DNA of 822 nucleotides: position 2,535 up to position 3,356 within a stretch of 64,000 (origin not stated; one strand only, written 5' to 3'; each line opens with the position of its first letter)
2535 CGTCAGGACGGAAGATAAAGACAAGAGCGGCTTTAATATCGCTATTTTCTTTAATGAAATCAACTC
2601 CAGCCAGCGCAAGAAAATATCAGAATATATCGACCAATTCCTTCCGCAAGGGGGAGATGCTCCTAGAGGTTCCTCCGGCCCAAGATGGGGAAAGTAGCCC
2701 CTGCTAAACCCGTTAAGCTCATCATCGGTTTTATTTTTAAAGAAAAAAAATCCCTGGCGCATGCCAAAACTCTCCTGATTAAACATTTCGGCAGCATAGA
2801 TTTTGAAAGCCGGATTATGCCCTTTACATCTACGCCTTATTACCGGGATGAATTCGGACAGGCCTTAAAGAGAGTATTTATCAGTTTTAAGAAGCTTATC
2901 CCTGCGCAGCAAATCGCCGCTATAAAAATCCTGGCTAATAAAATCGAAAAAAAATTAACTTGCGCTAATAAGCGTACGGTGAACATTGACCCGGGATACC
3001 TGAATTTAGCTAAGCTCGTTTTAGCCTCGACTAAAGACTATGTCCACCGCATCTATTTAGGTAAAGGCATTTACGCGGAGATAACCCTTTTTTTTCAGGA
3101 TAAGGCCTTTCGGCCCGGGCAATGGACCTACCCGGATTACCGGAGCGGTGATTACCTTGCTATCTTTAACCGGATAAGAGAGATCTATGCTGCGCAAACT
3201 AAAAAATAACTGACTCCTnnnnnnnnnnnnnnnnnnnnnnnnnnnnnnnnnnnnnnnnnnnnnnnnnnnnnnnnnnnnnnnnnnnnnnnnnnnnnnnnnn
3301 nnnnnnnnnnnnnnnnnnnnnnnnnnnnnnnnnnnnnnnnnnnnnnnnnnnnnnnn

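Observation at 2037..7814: Seven-gene overlapping operon coupling c-di-GMP signalling (PilZ, YajQ, HD-GYP sensor) to a CstA transporter and an orphan PflX-type radical SAM activase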

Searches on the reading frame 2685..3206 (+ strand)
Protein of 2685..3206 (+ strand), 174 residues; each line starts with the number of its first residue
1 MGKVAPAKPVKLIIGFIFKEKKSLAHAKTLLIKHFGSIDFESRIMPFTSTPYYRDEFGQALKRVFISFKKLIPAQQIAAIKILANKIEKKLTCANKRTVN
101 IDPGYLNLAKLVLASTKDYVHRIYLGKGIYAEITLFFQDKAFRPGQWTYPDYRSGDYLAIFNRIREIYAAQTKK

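Call 3: search_protein_families(library=pfam, proteins=[window:2685-3206:+], max_evalue=0.01)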
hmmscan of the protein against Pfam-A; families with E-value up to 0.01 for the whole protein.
window:2685-3206:+ (174 aa): 1 family
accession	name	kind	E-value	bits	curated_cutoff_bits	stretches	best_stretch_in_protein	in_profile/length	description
PF14385.11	DUF4416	-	4.9e-61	205.8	27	1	9-168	2-162/162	Domain of unknown function (DUF4416)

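Call 4: search_protein_families(library=ncbifam, proteins=[window:2685-3206:+], max_evalue=0.01)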
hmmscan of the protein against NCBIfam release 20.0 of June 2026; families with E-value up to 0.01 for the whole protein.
window:2685-3206:+ (174 aa): 0 families

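Call 8: find_homologous_proteins(query=window:2685-3206:+, max_evalue=0.00001)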
Query window:2685-3206:+ (174 aa): 4572 proteins with E <= 0.00001 among 4635 candidates; the best 120 are listed.
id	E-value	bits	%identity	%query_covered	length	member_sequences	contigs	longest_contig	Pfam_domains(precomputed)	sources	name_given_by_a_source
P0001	8.8e-110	382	100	100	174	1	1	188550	PF14385.12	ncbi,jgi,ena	ncbi:MAG: DUF4416 family protein [Candidatus Omnitrophota bacterium]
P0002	7.1e-97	340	90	100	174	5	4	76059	PF14385.12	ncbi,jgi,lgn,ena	ncbi:MAG: DUF4416 family protein [Candidatus Omnitrophota bacterium]|jgi:hypothetical protein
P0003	7.8e-86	304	77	100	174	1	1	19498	PF14385.12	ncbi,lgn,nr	ncbi:MAG: DUF4416 family protein [Candidatus Omnitrophica bacterium]|nr:DUF4416 family protein [Cand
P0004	1.0e-84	301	78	100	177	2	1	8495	PF14385.12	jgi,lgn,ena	-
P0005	2.5e-84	299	79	100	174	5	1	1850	PF14385.12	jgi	-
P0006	1.8e-74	267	71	99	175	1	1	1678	PF14385.12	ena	-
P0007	6.3e-73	262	68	99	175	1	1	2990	PF14385.12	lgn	-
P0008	1.4e-72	261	71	99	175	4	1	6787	PF14385.12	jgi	-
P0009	1.6e-72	261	70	100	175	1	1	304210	PF14385.12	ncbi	ncbi:MAG: DUF4416 family protein [Candidatus Omnitrophota bacterium]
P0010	8.6e-72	259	67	100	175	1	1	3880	PF14385.12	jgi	-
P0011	8.8e-72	259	68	100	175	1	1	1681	PF14385.12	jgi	-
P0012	2.2e-71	257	69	99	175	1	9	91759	PF14385.12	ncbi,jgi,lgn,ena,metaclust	ncbi:MAG: DUF4416 family protein [Candidatus Omnitrophota bacterium]|jgi:hypothetical protein|metacl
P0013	8.0e-71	255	66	99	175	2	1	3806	PF14385.12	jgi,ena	-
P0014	1.1e-70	255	65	99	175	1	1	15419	PF14385.12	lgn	-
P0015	1.3e-70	255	66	99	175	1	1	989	PF14385.12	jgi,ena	-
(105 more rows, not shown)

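Call 11: find_related_loci(query=A1, collection=genome_contigs, flank=10000)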
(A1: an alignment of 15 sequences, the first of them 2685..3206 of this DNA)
Query A1 (174 aa) in genome_contigs; peptide patterns used: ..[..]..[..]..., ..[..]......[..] (x = any residue, [..] = any of these).
600 stretches matched a pattern (row limit reached: there are more); 584 encode a relative of the query (tblastn E <= 1e-3); the best 80 are kept; 80 distinct loci.
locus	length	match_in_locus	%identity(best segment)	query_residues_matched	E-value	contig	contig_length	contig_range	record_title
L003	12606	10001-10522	77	1-174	2e-91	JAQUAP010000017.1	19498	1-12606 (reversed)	MAG: Candidatus Omnitrophota bacterium isolate STC_87 NODE_5917_length_19498_cov_3.415363_Sandtown_C, whole genome shotg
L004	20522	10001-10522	66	1-174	1e-76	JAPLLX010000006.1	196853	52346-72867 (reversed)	MAG: Candidatus Omnitrophota bacterium isolate LacPavin_0920_WC90_MAG_43_22 LacPavin_0920_WC90_scaffold_868978, whole ge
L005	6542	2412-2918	66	1-169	6e-76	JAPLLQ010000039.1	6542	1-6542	MAG: Candidatus Omnitrophota bacterium isolate LacPavin_0419_WC90_MAG_41_7 LacPavin_0419_WC90_scaffold_775066, whole gen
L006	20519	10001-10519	62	1-173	3e-74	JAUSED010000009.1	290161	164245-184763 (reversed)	MAG: Candidatus Omnitrophota bacterium isolate E14_maxbin.165 E14_k141_1292841, whole genome shotgun sequence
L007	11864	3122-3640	60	1-173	5e-69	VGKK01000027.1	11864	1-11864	MAG: Candidatus Omnitrophota bacterium isolate M_DeepCast_400m_m2_183 M_DeepCast_400m_m2_183_Ga0194112_10010146, whole g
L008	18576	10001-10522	60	1-174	2e-67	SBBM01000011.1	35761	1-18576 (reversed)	MAG: Planctomycetales bacterium isolate Bin_37_1_1 Hy_contig7960, whole genome shotgun sequence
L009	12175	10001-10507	60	1-169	4e-66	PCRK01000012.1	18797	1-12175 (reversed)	MAG: Candidatus Omnitrophica bacterium CG23_combo_of_CG06-09_8_20_14_all_41_10 CG23_scaffold_1213_c, whole genome shotgu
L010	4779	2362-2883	59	1-174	3e-66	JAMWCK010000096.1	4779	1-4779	MAG: Candidatus Omnitrophota bacterium isolate QZM4_1.bins.76.Tibet NODE_54197_length_4779_cov_2.536113, whole genome sh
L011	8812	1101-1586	63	10-171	1e-65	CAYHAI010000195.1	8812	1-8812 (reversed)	MAG TPA_asm: uncultured Planctomycetales bacterium isolate ERP119294_co2_437 genome assembly, contig: k141_4913410, whol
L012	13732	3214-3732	57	1-173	1e-65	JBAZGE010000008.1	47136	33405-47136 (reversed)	MAG: Candidatus Omnitrophota bacterium isolate SO_2017_LW3_37 NODE_1642_length_47136_cov_2.560893_LW162_2017, whole geno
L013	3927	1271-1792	59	1-174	1e-64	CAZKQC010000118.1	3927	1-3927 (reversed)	MAG TPA_asm: uncultured Planctomycetales bacterium isolate SRP098346_co1_321 genome assembly, contig: NODE_36828_length_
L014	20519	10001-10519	58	1-173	3e-63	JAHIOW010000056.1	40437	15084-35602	MAG: Candidatus Omnitrophota bacterium isolate KR13_S3.mb.28 KR13_S3.mb.28_k141_460331, whole genome shotgun sequence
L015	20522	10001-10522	59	1-174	2e-63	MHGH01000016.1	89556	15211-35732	MAG: Omnitrophica WOR_2 bacterium RBG_13_41_10 RBG_13_scaffold_53, whole genome shotgun sequence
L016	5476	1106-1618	60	1-171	2e-63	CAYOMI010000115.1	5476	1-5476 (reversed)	MAG TPA_asm: uncultured Planctomycetales bacterium isolate SRP098346_co1_93 genome assembly, contig: NODE_22044_length_5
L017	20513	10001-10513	56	1-171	7e-63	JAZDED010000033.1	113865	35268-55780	MAG: Candidatus Omnitrophota bacterium isolate MEGAHIT-group-0.121 k141_12273344, whole genome shotgun sequence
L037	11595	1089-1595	51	1-169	2e-54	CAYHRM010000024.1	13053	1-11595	MAG TPA_asm: uncultured Planctomycetales bacterium isolate ERP119705_co15_217 genome assembly, contig: NODE_5398_length_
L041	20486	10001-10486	52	8-169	9e-54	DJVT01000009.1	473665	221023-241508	MAG TPA_asm: Candidatus Omnitrophica bacterium UBA6249 UBA6249_contig_15086, whole genome shotgun sequence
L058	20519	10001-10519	50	1-173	4e-53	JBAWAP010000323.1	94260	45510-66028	MAG: Anaerolineae bacterium isolate MFD04381_ilm_asm_bin11 k127_44614, whole genome shotgun sequence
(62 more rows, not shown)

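Call 21: search_solved_structures(query=A2, max_evalue=1)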
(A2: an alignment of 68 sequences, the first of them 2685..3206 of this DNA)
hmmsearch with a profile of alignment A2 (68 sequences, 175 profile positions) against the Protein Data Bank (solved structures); distinct sequences matched with E-value up to 1: 0.

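Call 27: predict_structure(alignment_id=A2)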
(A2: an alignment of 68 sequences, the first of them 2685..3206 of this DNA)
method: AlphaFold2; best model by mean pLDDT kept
length: 174 residues; sequences in the alignment: 68
mean_pLDDT: 91.7   pTM: 0.87
mean pLDDT of the five models: 91.7, 91.4, 84.5, 83.8, 76.2
residues with pLDDT >= 90: 122; 70-90: 48; 50-70: 4; < 50: 0
segments of 3 or more residues with pLDDT < 50: none
pLDDT, mean of each block of 10 residues (from residue 1): 76 96 97 98 92 85 97 95 96 91 96 86 87 91 89 92 97 86
secondary structure, 60 per line:
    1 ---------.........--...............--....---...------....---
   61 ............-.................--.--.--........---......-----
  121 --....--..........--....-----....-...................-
elements in order: E10-18 H21-35 E38-41 E45-47 H54-57 E61-72 H74-90 E99-106 E110-115 E123-126 E129-138 E141-144 H150-153 H155-173

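Call 31: fold_search(model_id=the predicted structure, library=pdb)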
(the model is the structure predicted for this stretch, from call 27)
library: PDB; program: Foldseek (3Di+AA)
matches with E <= 10: 1373; with E <= 0.001: 0
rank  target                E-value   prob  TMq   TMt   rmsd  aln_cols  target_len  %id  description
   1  8om2_J                3.4e-03  0.85  0.27  0.29  12.7       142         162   10  Small subunit of yeast mitochondrial ribosome in complex with METTL17/Rsm22. (released 2024-01-10)
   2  8csp_H                6.2e-03  0.99  0.32  0.41   7.4       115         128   13  Human mitochondrial small subunit assembly intermediate (State A) (released 2022-12-14)
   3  4crj                  1.1e-02  1.00  0.39  0.43   4.0       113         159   17  Staphylococcus aureus 7,8-Dihydro-6-hydroxymethylpterin- pyrophosphokinase in complex with AMPCPP and an inhibitor (released 2015-01-28)
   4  5ndw_D0               1.1e-02  0.92  0.28  0.42  10.6       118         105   10  Crystal structure of aminoglycoside TC007 bound to the yeast 80S ribosome (released 2017-12-13)
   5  1f9f_B                1.2e-02  0.96  0.26  0.48   6.3        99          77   17  CRYSTAL STRUCTURE OF THE HPV-18 E2 DNA-BINDING DOMAIN (released 2000-11-15)
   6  8csq_H                1.2e-02  0.92  0.30  0.37   7.1       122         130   14  Human mitochondrial small subunit assembly intermediate (State B) (released 2022-12-14)
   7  7mpy_B                1.3e-02  0.99  0.37  0.17   5.2       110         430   14  Crystal structure of cytosolic HPPK-DHPS from A.thaliana (released 2021-12-08)
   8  1r8h_C                1.3e-02  0.97  0.27  0.48   6.7       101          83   11  Comparison of the structure and DNA binding properties of the E2 proteins from an oncogenic and a non-oncogenic human  (released 2003-12-23)
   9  6bus_3                1.3e-02  0.97  0.30  0.48   8.9       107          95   12  Extended E2 DNA-binding domain of the Bovine Papillomavirus-1 (released 2018-01-10)
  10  3j6x_20               1.3e-02  0.91  0.30  0.43   9.5       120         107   11  S. cerevisiae 80S ribosome bound with Taura syndrome virus (TSV) IRES, 5 degree rotation (Class II) (released 2014-06-11)
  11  4cyu_A                1.3e-02  0.99  0.34  0.38   4.7       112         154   17  Staphylococcus aureus 7,8-Dihydro-6-hydroxymethylpterin- pyrophosphokinase in complex with AMPCPP (released 2015-01-28)
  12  5aj4_Bk               1.5e-02  0.87  0.30  0.37  10.7       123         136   11  Structure of the 55S mammalian mitoribosome. (released 2015-04-22)
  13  9g5b_H                1.8e-02  0.85  0.29  0.35  10.4       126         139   14  Assembly intermediate of human mitochondrial ribosome small subunit (State A) (released 2025-04-23)
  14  8fmw_F                1.9e-02  0.90  0.30  0.47   5.7       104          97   16  The structure of a hibernating ribosome in the Lyme disease pathogen (released 2023-11-08)
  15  1f9f_D                2.0e-02  0.95  0.27  0.49   6.9       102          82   16  CRYSTAL STRUCTURE OF THE HPV-18 E2 DNA-BINDING DOMAIN (released 2000-11-15)
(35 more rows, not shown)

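Call 34: find_encoding_contigs(protein=P0002, flank=10000, max_places=3)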
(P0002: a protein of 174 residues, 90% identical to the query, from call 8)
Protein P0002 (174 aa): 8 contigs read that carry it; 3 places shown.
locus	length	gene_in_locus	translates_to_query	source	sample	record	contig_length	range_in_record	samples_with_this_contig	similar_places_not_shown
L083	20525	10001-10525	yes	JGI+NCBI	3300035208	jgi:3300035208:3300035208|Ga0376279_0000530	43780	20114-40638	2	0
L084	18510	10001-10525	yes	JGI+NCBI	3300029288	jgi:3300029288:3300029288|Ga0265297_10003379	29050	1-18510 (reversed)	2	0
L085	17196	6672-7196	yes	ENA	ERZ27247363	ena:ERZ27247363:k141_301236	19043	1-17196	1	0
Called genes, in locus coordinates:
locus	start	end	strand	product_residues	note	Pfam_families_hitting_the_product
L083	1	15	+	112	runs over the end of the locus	PF03840:SecG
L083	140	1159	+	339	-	PF03092:BT1, PF07690:MFS_1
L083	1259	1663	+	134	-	-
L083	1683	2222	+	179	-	-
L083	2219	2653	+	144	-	-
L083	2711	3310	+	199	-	PF01914:MarC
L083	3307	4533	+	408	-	PF00483:NTP_transferase, PF24894:Hexapep_GlmU, PF25247:LbH_GLGC (faint)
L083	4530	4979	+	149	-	PF13527:Acetyltransf_9 (weak), PF00583:Acetyltransf_1, PF13673:Acetyltransf_10, PF23209:IDM1_C (weak), PF13508:Acetyltransf_7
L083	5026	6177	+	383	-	PF02771:Acyl-CoA_dh_N, PF22924:ACOX_C_alpha1 (faint), PF02770:Acyl-CoA_dh_M, PF00441:Acyl-CoA_dh_1, PF08028:Acyl-CoA_dh_2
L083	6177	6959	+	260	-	PF01012:ETF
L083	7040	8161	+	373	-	PF00037:Fer4 (weak), PF01012:ETF, PF00766:ETF_alpha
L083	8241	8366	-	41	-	-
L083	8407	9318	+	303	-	PF13884:Peptidase_S74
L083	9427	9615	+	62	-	-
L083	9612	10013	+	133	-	PF07238:PilZ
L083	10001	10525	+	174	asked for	PF14385:DUF4416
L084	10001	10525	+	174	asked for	PF14385:DUF4416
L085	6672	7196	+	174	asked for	PF14385:DUF4416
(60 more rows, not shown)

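Call 36: search_protein_families(library=pfam, alignment_id=A2, max_evalue=10)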
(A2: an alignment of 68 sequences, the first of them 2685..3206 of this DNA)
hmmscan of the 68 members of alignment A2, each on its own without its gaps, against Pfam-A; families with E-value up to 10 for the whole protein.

A. member 1, window:2685-3206:+ (174 aa): 1 family
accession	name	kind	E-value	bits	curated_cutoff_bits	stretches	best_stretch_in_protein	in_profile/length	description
PF14385.11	DUF4416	-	4.9e-61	205.8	27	1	9-168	2-162/162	Domain of unknown function (DUF4416)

B. families by the number of members that match (of 68 scanned): 17 families
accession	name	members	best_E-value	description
PF14385.11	DUF4416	68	2.7e-66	Domain of unknown function (DUF4416)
PF24716.1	WapI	2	0.04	Immunity protein WapI-like family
PF06852.18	DUF1248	2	0.047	Protein of unknown function (DUF1248)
PF11493.13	TSP9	2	0.11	Thylakoid soluble phosphoprotein TSP9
PF16087.11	DUF4817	1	0.016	Helix-turn-helix domain (DUF4817)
PF01887.21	SAM_HAT_N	1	0.023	SAM hydroxide adenosyltransferase N-terminal domain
PF16795.10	Phage_integr_3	1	0.037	Archaeal phage integrase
PF00359.27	PTS_EIIA_2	1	0.068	Phosphoenolpyruvate-dependent sugar phosphotransferase system, EIIA 2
PF12912.12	N_NLPC_P60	1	0.075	NLPC_P60 stabilising domain, N term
PF16186.11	Arm_3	1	0.088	Atypical Arm repeat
PF06233.17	Usg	1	0.096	Usg-like family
PF14873.11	BNR_assoc_N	1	0.099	N-terminal domain of BNR-repeat neuraminidase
PF21080.2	Methyltrans_Mon_1st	1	0.1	Virus-capping methyltransferase, connector domain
PF07284.16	BCHF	1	0.1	2-vinyl bacteriochlorophyllide hydratase (BCHF)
PF20226.3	DUF6585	1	0.14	Family of unknown function (DUF6585)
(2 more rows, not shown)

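Call 55: find_homologous_proteins(query=L058:10001-10519:+, max_evalue=0.00001)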
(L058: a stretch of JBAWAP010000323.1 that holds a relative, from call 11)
Query L058:10001-10519:+ (173 aa): 7943 proteins with E <= 0.00001 among 8000 candidates; the best 120 are listed.
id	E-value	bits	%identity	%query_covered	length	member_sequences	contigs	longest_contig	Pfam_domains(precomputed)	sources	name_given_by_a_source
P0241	6.8e-104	363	92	100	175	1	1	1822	PF14385.12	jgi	-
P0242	8.0e-104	363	92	100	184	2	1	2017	PF14385.12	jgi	-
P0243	1.2e-103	362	92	100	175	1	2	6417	PF14385.12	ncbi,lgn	-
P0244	9.0e-103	359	93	100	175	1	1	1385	PF14385.12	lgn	-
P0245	1.2e-102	359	91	100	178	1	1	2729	PF14385.12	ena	-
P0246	1.3e-102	359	90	100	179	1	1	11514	PF14385.12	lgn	-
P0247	1.8e-102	358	91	100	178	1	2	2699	PF14385.12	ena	-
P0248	2.4e-102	358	91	100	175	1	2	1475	PF14385.12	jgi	jgi:hypothetical protein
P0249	3.0e-102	358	91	100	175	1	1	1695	PF14385.12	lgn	-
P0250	5.0e-102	357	90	100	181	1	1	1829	PF14385.12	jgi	jgi:hypothetical protein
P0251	6.0e-102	357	91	100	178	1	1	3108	PF14385.12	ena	-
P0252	6.5e-102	357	90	100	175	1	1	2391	PF14385.12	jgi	jgi:hypothetical protein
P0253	1.1e-101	356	91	100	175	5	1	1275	PF14385.12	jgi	jgi:hypothetical protein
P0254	1.1e-101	356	90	100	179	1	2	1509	PF14385.12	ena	-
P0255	1.2e-101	356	91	100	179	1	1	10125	PF14385.12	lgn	-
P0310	2.2e-96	339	87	100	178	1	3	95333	PF14385.12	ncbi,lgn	-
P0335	2.6e-90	319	83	100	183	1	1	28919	PF14385.12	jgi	jgi:hypothetical protein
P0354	3.1e-77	276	73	100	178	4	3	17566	PF14385.12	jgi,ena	-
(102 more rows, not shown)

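Call 56: find_encoding_contigs(protein=P0310, flank=6000, max_places=1)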
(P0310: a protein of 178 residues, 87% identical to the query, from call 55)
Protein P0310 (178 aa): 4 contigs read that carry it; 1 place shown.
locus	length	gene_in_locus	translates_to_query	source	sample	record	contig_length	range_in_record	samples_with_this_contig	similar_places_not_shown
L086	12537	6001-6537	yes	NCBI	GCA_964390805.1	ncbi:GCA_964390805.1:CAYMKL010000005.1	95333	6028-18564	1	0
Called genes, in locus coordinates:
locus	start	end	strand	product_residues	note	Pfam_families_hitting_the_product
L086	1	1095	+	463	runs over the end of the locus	PF21760:SecD_1st, PF22599:SecDF_P1_head, PF02355:SecD_SecF_C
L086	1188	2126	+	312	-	PF07549:Sec_GG (faint), PF02355:SecD_SecF_C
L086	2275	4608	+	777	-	-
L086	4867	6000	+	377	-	PF22025:ThiI_fer, PF02926:THUMP, PF02568:ThiI, PF06508:QueC (faint)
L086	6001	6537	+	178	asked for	PF14385:DUF4416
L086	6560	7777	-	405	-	PF04773:FecR (weak)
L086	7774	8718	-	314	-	PF04055:Radical_SAM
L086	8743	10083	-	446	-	PF01555:N6_N4_Mtase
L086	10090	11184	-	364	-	PF28273:PP_RS20740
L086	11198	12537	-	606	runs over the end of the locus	PF13589:HATPase_c_3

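Call 57: find_encoding_contigs(protein=P0335, flank=6000, max_places=1)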
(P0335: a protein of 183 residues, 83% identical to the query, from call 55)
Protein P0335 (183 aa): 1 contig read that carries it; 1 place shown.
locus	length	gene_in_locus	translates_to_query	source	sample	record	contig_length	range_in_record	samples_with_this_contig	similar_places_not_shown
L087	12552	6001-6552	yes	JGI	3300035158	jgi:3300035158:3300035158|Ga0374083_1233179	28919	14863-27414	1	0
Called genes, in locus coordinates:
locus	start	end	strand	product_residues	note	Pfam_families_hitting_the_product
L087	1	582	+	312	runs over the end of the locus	PF07549:Sec_GG (weak), PF02355:SecD_SecF_C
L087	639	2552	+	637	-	-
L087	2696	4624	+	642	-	-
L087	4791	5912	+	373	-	PF22025:ThiI_fer, PF02926:THUMP, PF02568:ThiI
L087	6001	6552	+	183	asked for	PF14385:DUF4416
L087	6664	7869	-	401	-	PF04773:FecR (weak)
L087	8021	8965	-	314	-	PF04055:Radical_SAM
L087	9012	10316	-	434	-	PF25174:Beta-prop_THOC3, PF24105:Beta-prop_CAF1B_HIR1, PF24807:WD40_CDC20-Fz, PF24814:WD40_Prp19, PF24817:WD40_WDHD1_1st, PF25173:Beta-prop_WDR3_1st, PF24796:WDR55, PF25168:Beta-prop_WDR36-Utp21_2nd, +84 more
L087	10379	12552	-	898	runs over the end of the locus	PF01582:TIR, PF13676:TIR_2, PF13191:AAA_16 (weak), PF20720:nSTAND3 (faint), PF25201:nSTAND6 (weak), PF13173:AAA_14 (faint), PF13374:TPR_10 (faint), PF13424:TPR_12, +5 more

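Call 58: find_encoding_contigs(protein=P0354, flank=6000, max_places=1)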
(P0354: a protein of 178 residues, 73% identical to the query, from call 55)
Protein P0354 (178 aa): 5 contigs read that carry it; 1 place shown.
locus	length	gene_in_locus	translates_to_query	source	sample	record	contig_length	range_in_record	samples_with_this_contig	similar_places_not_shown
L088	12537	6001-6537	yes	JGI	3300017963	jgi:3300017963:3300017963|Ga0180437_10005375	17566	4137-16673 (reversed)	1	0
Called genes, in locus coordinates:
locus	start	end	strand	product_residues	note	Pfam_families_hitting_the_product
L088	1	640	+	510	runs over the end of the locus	?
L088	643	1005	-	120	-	PF01909:NTP_transf_2, PF18765:Polbeta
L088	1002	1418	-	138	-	PF05168:HEPN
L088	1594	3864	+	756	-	-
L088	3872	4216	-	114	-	-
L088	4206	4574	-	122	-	-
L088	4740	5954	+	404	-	PF00149:Metallophos, PF12850:Metallophos_2 (faint)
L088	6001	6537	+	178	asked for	PF14385:DUF4416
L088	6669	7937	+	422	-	PF02463:SMC_N, PF13175:AAA_15 (weak), PF13476:AAA_23 (weak)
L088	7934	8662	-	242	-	PF02527:GidB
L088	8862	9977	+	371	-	PF07690:MFS_1, PF12832:MFS_1_like, PF13347:MFS_2 (weak), PF00083:Sugar_tr, PF05977:MFS_3, PF03209:PUCC (faint), PF07690:MFS_1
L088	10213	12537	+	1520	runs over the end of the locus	PF13231:PMT_2, PF10060:DUF2298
